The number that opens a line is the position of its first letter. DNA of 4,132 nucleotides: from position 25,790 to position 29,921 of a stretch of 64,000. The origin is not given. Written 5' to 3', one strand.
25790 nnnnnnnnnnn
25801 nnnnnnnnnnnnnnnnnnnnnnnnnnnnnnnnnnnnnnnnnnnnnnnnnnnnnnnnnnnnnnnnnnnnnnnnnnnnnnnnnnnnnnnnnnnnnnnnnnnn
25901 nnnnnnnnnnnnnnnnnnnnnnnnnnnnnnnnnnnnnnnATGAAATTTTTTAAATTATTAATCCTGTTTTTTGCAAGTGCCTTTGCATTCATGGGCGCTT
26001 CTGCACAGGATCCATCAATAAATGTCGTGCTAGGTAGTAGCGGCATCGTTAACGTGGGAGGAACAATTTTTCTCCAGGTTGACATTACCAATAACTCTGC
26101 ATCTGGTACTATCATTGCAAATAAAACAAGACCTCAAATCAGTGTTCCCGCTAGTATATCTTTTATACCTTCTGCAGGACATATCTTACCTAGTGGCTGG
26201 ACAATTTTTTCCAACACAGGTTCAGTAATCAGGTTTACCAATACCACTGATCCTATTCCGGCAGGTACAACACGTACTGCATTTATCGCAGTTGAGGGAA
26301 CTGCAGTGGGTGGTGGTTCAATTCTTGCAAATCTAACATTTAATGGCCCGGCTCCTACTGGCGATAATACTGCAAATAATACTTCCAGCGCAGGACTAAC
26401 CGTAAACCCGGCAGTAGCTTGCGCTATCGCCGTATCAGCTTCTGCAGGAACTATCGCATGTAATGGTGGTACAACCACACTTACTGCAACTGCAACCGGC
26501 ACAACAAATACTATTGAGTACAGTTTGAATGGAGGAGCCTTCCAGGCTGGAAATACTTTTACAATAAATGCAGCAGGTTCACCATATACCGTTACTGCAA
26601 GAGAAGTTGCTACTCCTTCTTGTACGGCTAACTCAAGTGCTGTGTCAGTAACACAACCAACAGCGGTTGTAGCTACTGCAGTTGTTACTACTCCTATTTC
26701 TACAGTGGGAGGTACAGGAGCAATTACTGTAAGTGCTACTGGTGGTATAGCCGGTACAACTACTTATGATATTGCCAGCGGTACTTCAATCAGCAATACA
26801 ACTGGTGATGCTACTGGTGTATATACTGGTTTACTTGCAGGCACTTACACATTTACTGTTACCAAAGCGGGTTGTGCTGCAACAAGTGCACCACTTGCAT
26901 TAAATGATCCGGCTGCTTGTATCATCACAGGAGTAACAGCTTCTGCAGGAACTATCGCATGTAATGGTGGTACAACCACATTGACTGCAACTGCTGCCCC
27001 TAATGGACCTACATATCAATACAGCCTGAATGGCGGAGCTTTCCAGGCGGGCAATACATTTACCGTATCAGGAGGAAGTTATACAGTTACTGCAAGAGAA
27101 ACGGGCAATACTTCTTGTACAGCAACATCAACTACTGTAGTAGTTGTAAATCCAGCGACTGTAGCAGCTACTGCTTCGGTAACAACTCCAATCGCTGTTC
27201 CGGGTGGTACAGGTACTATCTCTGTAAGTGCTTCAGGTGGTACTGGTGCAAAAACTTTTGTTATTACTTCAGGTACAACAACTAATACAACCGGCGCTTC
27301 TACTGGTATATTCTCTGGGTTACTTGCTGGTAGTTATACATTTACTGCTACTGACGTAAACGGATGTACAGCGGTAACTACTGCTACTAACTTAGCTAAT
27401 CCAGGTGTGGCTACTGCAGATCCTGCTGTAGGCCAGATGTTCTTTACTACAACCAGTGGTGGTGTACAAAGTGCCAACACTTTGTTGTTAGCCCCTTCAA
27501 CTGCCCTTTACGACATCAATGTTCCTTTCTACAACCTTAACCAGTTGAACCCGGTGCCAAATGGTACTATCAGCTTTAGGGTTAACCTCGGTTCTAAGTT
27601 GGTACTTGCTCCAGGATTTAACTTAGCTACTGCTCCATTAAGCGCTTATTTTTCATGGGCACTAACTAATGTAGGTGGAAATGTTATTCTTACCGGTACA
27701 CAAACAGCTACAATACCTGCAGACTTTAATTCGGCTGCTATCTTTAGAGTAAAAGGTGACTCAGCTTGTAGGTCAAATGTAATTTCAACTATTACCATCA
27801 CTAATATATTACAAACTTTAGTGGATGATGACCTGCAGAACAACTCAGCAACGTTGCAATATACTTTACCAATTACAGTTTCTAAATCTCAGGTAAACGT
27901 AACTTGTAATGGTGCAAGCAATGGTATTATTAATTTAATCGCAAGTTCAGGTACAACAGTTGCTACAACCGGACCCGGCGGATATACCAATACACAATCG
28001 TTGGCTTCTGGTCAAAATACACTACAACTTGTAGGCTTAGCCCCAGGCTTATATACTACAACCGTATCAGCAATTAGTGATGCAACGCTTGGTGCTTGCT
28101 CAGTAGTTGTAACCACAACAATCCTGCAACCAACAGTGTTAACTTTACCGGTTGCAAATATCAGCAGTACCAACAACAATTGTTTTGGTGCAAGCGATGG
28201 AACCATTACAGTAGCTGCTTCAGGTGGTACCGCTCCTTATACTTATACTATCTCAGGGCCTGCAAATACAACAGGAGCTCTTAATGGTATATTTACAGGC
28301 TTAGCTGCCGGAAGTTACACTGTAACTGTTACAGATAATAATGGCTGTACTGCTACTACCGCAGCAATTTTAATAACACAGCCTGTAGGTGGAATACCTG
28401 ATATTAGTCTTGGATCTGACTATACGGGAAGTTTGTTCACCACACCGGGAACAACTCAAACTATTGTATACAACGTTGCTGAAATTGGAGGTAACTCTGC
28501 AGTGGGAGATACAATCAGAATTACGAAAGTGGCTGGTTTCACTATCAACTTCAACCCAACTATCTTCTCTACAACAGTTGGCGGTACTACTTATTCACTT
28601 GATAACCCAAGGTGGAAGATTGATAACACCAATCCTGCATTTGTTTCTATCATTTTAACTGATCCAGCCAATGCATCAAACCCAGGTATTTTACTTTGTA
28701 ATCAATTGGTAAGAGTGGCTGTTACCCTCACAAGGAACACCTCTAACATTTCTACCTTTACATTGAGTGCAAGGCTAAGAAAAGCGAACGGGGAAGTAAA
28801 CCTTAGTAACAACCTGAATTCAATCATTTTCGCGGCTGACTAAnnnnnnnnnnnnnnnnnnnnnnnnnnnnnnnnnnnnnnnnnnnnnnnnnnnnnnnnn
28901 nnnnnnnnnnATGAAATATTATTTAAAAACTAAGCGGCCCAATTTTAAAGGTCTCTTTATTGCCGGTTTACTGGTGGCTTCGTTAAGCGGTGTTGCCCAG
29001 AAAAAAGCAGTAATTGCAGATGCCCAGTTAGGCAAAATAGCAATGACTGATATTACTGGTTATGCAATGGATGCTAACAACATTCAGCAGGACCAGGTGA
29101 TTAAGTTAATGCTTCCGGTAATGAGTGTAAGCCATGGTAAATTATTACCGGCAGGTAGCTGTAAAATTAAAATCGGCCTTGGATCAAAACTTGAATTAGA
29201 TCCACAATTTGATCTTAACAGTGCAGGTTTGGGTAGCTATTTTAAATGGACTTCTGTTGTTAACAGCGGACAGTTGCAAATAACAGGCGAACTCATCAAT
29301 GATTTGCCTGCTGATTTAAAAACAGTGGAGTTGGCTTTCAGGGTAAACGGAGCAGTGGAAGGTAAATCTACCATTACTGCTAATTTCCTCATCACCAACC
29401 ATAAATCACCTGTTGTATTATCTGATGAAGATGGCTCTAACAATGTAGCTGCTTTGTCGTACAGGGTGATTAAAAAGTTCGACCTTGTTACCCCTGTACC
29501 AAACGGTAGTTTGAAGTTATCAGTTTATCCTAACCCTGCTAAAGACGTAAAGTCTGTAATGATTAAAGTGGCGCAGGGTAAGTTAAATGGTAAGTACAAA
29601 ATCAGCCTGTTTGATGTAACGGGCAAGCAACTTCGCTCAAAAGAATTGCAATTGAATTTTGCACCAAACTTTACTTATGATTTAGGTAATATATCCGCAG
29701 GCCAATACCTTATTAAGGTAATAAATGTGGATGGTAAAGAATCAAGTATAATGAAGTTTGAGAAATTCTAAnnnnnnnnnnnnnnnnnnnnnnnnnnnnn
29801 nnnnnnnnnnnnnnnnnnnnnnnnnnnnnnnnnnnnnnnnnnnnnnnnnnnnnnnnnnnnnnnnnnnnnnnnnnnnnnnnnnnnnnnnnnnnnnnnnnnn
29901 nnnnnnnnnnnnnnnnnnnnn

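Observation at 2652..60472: Dense 18-copy intergenic REP-like family with a covarying dyad and a hairpin, possibly an HUH-recognised element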

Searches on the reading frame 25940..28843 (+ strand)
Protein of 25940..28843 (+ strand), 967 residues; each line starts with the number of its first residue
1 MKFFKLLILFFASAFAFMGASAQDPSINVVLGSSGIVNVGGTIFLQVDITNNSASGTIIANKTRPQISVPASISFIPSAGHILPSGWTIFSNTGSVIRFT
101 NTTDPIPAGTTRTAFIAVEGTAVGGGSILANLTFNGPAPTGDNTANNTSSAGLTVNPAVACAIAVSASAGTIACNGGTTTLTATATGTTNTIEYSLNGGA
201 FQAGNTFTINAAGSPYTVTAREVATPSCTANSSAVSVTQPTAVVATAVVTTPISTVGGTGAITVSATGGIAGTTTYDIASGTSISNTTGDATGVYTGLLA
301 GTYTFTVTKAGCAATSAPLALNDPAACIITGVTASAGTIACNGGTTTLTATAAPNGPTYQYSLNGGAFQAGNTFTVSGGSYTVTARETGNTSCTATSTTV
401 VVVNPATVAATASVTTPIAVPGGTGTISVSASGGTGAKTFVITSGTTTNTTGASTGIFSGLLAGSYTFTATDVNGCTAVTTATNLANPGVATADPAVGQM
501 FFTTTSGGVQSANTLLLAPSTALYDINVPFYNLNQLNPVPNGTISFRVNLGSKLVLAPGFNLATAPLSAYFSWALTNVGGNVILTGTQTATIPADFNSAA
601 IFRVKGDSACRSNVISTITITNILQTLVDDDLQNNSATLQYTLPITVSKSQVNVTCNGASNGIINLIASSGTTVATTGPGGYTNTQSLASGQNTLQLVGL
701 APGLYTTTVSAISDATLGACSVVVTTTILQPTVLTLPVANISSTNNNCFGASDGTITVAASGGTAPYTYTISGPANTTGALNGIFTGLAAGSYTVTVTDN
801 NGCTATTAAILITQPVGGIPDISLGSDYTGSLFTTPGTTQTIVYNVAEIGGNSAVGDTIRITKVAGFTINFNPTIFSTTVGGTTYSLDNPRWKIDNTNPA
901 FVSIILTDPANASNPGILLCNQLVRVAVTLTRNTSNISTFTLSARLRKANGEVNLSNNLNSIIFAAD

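Call 9: search_protein_families(library=pfam, proteins=[window:25940-28843:+])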
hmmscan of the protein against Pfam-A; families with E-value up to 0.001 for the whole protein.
window:25940-28843:+ (967 aa): 2 families
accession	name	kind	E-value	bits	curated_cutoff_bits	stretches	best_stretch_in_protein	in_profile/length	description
PF13573.12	SprB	-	1.7e-12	47.2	28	1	742-776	3-37/37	SprB repeat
PF06832.18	BiPBP_C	-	0.00083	19.7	26.8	0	739-806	19-87/90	Penicillin-Binding Protein C-terminus Family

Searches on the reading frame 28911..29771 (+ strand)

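Call 9: search_protein_families(library=pfam, proteins=[window:28911-29771:+])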
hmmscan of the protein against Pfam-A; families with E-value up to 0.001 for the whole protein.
window:28911-29771:+ (286 aa): 1 family
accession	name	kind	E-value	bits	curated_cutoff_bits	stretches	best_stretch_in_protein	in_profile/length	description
PF18962.6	Por_Secre_tail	-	1.9e-09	38.1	27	1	205-276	1-68/75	Secretion system C-terminal sorting domain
